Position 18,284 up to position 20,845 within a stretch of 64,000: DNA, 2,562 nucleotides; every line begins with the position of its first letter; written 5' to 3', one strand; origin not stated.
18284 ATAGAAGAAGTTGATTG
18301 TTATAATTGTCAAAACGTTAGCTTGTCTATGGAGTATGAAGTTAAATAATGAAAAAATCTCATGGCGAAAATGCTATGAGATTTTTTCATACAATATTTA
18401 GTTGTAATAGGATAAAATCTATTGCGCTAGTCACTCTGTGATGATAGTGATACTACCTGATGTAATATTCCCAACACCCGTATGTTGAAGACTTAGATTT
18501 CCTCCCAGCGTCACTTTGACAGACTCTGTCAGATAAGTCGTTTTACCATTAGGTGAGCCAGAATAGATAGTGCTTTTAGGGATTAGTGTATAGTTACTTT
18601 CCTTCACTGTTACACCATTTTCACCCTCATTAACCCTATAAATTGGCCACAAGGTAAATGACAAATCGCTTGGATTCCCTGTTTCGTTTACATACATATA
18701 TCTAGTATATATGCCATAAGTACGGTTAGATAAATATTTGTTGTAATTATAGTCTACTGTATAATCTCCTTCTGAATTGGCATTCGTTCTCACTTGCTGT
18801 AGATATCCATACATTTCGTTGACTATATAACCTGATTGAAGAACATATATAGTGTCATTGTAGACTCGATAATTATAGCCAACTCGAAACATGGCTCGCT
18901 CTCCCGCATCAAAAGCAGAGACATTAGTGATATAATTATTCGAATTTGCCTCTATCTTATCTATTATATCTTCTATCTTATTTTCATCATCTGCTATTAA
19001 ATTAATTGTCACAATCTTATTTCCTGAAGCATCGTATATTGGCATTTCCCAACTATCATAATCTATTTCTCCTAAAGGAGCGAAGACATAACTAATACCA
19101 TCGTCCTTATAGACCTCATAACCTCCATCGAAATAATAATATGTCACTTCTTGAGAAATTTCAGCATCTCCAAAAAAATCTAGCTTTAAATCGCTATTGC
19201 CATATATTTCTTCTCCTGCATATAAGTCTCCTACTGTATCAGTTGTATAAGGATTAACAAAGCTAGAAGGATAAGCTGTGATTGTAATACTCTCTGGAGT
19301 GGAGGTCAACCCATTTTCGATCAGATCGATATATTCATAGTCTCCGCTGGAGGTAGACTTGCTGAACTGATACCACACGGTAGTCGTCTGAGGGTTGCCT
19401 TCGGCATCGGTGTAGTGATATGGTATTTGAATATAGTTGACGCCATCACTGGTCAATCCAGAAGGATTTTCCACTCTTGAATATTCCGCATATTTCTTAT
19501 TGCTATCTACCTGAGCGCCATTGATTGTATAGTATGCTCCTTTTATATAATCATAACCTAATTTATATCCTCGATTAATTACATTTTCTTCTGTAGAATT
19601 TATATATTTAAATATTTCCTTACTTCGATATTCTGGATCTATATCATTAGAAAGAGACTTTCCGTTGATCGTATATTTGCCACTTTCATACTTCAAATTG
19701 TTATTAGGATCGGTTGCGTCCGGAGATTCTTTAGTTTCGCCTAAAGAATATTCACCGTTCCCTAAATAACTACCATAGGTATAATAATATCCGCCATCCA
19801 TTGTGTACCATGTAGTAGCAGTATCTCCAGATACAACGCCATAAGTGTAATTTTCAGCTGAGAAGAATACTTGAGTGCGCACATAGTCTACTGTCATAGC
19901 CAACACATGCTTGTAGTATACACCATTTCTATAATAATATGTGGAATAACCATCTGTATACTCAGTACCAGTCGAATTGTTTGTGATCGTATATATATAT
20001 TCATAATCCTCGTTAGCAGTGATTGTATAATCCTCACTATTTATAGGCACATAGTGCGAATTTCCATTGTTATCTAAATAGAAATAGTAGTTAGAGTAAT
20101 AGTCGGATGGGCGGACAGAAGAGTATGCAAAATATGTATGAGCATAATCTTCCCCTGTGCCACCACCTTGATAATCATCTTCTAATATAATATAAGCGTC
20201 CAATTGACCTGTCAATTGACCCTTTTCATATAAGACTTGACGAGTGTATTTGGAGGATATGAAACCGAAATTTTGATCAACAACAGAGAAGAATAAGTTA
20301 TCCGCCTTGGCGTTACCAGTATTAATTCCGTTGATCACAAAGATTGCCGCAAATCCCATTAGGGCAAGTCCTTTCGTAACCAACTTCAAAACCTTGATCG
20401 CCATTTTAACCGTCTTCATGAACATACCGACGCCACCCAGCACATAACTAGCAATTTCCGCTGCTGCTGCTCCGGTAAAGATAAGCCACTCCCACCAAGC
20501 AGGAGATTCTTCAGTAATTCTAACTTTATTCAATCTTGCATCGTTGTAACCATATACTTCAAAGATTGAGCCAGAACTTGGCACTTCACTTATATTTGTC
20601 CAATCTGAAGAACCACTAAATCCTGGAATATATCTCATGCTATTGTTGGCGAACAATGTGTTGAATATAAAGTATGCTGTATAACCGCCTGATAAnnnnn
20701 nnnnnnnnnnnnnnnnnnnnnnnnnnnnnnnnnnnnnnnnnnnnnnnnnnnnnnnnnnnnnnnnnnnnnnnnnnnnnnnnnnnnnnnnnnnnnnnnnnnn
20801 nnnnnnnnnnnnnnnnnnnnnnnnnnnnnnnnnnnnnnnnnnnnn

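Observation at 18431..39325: Uninterrupted 20.9-kb ORF encoding a 6964-aa lipoprotein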

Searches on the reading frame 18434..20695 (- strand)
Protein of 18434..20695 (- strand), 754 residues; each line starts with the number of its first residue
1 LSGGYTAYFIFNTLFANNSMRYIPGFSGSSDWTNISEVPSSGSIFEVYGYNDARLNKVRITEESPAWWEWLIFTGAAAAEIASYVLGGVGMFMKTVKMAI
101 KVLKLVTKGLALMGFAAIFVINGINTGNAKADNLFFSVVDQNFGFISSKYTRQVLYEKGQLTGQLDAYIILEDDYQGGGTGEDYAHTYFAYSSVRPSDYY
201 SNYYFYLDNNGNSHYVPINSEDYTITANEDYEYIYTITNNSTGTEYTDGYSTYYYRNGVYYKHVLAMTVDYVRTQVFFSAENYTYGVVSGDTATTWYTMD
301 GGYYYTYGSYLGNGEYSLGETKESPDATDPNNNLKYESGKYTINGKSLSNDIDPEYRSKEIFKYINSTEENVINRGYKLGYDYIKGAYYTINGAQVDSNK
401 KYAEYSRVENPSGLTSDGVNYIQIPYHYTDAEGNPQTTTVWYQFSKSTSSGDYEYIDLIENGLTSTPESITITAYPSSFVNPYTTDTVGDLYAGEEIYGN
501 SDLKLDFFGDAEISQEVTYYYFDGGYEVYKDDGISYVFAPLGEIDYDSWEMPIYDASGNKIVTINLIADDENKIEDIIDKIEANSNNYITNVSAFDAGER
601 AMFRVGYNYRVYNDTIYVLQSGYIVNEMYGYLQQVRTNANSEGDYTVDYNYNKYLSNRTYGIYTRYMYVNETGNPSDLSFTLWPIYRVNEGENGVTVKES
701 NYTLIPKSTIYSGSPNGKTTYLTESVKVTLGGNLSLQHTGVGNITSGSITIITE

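Call 20: search_protein_families(library=pfam, proteins=[window:18434-20695:-], max_evalue=5)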
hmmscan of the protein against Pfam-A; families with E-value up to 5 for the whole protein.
window:18434-20695:- (754 aa): 0 families
